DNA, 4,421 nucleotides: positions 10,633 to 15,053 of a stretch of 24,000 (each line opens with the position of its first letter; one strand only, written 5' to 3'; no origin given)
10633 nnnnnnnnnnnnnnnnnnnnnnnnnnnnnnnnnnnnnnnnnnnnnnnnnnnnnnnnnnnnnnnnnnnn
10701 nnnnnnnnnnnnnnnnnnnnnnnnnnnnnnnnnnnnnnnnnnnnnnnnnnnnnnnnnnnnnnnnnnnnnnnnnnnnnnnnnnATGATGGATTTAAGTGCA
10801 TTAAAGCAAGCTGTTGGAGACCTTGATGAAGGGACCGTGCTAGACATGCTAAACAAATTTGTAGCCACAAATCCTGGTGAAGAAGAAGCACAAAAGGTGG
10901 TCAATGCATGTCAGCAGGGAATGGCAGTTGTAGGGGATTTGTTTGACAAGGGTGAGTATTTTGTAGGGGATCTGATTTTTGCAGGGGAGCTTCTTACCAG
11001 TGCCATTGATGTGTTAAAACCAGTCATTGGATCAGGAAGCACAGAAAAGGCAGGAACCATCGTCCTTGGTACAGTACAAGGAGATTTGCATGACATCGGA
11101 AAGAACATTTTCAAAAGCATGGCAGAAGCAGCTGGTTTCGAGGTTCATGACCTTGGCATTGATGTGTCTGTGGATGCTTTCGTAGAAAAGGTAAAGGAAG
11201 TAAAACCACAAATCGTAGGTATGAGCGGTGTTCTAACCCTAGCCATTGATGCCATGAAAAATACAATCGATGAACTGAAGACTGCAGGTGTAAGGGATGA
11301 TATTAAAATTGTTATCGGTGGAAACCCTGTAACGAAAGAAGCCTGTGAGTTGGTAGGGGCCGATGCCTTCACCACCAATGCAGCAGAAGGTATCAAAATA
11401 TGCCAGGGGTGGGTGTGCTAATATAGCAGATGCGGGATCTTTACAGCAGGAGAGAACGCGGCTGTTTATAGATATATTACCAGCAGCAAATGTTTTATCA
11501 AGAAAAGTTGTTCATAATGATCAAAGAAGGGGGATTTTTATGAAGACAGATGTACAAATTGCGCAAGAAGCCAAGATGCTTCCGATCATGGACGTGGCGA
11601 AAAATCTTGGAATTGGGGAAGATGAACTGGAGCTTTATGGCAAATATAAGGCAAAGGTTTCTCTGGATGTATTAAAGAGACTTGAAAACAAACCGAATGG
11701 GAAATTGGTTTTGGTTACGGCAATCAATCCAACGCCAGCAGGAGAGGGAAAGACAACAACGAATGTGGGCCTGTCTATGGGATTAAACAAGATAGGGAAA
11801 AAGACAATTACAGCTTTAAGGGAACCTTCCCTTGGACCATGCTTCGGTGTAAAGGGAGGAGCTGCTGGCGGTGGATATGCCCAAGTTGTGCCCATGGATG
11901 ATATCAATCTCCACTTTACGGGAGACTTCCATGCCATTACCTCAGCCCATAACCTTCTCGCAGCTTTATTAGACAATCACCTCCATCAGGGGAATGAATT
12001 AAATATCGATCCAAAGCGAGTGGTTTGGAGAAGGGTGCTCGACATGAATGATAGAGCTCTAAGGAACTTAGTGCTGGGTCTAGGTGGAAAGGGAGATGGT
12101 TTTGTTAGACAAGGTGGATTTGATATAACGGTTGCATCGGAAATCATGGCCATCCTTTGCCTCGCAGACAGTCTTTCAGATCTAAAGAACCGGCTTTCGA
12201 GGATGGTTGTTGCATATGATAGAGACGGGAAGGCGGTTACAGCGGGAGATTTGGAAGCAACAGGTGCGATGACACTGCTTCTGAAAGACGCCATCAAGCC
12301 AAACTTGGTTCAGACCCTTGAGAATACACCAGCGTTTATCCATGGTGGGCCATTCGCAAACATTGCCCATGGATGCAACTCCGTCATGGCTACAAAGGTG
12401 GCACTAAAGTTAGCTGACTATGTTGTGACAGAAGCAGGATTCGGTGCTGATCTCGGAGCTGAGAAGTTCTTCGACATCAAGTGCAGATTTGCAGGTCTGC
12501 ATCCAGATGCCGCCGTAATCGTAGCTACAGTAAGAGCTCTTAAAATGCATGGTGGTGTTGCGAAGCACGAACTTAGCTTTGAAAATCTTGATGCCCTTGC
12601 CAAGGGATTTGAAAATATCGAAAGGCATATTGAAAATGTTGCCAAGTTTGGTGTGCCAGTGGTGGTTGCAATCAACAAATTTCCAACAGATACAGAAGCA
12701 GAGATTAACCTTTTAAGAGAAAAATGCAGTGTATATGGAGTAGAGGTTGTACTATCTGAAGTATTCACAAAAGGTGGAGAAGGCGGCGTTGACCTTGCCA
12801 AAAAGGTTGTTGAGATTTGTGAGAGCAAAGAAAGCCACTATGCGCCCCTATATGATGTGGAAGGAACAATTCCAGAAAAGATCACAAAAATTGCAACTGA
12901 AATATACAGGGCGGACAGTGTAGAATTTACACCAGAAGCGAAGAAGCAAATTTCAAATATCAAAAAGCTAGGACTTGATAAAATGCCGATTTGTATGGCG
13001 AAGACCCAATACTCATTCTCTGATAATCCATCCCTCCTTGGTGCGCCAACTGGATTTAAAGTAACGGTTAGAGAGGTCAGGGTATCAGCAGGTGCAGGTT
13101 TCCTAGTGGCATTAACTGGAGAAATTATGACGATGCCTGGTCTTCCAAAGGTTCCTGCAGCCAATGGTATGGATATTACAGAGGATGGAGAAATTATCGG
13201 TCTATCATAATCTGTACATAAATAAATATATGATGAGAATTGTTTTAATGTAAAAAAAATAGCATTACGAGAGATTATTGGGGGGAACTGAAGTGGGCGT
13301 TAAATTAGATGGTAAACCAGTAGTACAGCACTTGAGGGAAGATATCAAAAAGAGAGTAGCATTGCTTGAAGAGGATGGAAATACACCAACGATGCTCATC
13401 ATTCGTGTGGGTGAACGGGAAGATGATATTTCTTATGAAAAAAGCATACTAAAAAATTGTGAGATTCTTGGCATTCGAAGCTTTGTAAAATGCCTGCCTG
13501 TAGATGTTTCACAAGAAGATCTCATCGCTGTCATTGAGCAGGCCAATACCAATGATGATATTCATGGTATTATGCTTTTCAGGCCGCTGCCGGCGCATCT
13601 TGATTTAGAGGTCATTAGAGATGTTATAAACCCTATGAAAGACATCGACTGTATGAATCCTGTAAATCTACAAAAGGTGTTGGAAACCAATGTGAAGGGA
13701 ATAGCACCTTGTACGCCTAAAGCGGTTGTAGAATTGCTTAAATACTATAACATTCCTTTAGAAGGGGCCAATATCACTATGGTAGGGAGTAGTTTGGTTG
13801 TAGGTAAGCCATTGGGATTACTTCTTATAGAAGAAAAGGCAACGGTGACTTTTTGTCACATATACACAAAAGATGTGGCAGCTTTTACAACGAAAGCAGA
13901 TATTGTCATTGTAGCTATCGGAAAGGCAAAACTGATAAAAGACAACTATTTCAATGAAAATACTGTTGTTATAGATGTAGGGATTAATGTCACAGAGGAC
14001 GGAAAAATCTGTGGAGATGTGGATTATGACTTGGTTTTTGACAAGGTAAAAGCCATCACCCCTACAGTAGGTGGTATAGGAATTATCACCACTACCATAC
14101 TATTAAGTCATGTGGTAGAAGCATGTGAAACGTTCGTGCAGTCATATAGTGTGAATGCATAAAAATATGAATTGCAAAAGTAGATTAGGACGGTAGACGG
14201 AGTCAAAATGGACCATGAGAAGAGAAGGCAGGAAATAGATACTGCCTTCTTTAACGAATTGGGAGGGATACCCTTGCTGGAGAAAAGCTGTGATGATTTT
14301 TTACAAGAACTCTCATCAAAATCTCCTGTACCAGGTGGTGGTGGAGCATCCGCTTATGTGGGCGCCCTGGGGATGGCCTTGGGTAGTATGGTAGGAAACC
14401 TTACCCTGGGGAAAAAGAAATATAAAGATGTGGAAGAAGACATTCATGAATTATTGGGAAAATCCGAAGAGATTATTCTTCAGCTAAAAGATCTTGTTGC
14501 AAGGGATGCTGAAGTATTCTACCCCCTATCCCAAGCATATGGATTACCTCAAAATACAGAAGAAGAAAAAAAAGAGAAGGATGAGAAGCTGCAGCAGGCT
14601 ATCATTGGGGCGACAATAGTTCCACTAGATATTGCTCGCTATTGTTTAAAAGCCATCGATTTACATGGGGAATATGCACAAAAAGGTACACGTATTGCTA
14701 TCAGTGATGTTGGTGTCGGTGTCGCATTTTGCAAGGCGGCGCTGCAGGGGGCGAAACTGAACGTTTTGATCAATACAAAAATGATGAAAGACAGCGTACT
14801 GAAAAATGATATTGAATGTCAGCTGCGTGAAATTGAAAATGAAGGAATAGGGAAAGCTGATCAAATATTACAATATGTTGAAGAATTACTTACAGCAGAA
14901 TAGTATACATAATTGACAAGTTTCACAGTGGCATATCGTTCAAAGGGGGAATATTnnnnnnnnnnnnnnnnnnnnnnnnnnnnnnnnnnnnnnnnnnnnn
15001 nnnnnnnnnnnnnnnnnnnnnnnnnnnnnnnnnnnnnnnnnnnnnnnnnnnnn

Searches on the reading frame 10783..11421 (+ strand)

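Call 7: search_protein_families(library=pfam, proteins=[window:10783-11421:+])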
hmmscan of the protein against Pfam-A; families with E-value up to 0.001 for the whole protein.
window:10783-11421:+ (212 aa): 2 families
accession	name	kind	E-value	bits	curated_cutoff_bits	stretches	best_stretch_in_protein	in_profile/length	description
PF02310.24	B12-binding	-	2.6e-24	85.8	32.1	1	92-194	2-106/121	B12 binding domain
PF02607.22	B12-binding_2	-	7.3e-15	55.4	23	1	6-79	4-74/74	B12 binding domain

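Call 28: search_protein_families(library=ncbifam, proteins=[window:10783-11421:+], max_evalue=0.01)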
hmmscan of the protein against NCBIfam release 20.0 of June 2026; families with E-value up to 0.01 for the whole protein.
window:10783-11421:+ (212 aa): 16 families
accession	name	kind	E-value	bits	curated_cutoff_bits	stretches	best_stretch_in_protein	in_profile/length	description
TIGR02370.1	pyl_corrinoid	subfamily_domain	1.1e-46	158.7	215.3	1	7-202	2-196/197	methyltransferase cognate corrinoid protein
NF041607.1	dimeth_corrin_MtbC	equivalog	5.1e-45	153.5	350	1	31-205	21-197/203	dimethylamine corrinoid protein MtbC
NF047996.1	corrin_MtgC_2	exception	3.8e-43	147.4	370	1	41-207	40-206/212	glycine betaine-specific corrinoid protein MtgC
NF047995.1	corrinoid_MtgC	exception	3.8e-41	140.9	310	1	5-208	6-210/215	glycine betaine-specific corrinoid protein MtgC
TIGR02082.1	metH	equivalog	1.2e-31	109.3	1010.85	1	44-190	685-831/1182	methionine synthase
NF040669.1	MtaC2_Meth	equivalog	1e-28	100.4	450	1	29-208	66-243/267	methanol--corrinoid protein MtaC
NF040655.1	MtaC_Meth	equivalog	6.3e-28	97.5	420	1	6-207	38-234/253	methanol--corrinoid protein MtaC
NF007024.0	PRK09490.1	equivalog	6.6e-28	97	1497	1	43-185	699-844/1234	methionine synthase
NF002612.0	PRK02261.1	equivalog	2.5e-12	46.5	110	1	90-184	3-96/148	methylaspartate mutase subunit S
TIGR01501.1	MthylAspMutase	equivalog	2.1e-09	37.2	135.8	1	92-183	3-93/134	methylaspartate mutase subunit S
NF052385.1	Lys_5_6_beta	equivalog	1.1e-06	28.5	280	1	117-196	137-219/241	lysine 5,6-aminomutase subunit beta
NF040743.1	ornith_mutase_E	equivalog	1.4e-06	26.6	800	1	88-207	593-719/730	D-ornithine 4,5-aminomutase subunit OraE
NF052513.1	TransRegCarH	equivalog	6.1e-06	25.7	400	1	23-194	103-262/274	HTH-type transcriptional repressor CarH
TIGR00640.1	acid_CoA_mut_C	subfamily_domain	0.00023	21.1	57.45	1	95-181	7-92/132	methylmalonyl-CoA mutase C-terminal domain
NF045497.1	IsobCoAmut_IcmF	equivalog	0.0011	16.8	1500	1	101-183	13-94/1076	fused isobutyryl-CoA mutase/GTPase IcmF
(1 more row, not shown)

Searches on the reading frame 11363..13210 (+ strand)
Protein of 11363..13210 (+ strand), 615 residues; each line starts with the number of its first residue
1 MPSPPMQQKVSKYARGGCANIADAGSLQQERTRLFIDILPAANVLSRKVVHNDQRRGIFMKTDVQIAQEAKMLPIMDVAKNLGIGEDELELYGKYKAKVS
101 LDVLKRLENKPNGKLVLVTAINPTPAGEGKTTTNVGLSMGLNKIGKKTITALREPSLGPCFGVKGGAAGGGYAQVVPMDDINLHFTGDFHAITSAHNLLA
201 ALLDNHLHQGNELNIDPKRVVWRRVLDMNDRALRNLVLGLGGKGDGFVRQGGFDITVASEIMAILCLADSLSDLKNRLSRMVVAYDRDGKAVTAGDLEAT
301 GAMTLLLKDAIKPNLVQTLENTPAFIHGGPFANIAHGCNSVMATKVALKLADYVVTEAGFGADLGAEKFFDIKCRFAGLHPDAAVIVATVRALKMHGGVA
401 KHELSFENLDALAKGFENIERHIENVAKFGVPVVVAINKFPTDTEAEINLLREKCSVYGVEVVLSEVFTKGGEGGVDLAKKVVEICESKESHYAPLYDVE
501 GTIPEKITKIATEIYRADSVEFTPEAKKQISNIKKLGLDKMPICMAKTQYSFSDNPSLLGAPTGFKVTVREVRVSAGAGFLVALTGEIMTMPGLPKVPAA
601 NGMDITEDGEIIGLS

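Call 7: search_protein_families(library=pfam, proteins=[window:11363-13210:+])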
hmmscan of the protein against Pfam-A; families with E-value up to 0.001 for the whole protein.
window:11363-13210:+ (615 aa): 1 family
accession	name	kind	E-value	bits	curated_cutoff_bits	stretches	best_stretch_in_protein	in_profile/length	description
PF01268.25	FTHFS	-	4e-282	936.9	27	1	61-615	1-556/556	Formate--tetrahydrofolate ligase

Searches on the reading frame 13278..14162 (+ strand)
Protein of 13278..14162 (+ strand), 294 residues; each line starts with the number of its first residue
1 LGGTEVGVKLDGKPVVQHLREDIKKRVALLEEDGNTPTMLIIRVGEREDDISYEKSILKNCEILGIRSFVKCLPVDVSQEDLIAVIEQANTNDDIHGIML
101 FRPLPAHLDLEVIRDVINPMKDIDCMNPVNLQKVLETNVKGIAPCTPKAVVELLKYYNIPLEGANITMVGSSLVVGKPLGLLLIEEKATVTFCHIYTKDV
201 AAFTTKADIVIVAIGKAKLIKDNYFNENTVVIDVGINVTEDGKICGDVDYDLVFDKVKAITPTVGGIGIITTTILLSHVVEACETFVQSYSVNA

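Call 3: search_protein_families(library=pfam, proteins=[window:13278-14162:+])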
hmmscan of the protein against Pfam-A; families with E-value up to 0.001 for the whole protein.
window:13278-14162:+ (294 aa): 2 families
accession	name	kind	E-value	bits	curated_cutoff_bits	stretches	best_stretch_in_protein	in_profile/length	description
PF02882.25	THF_DHG_CYH_C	-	7.6e-53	178.5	27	1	128-284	2-157/160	Tetrahydrofolate dehydrogenase/cyclohydrolase, NAD(P)-binding domain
PF00763.28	THF_DHG_CYH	-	1.8e-30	106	32.8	1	10-124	1-115/115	Tetrahydrofolate dehydrogenase/cyclohydrolase, catalytic domain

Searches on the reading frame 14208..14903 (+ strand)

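Call 3: search_protein_families(library=pfam, proteins=[window:14208-14903:+])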
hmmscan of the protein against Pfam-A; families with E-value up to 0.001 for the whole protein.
window:14208-14903:+ (231 aa): 1 family
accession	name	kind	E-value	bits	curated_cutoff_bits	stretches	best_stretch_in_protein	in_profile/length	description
PF04961.17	FTCD_C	-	5e-66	222.3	24.5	1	27-206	1-180/182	Formiminotransferase-cyclodeaminase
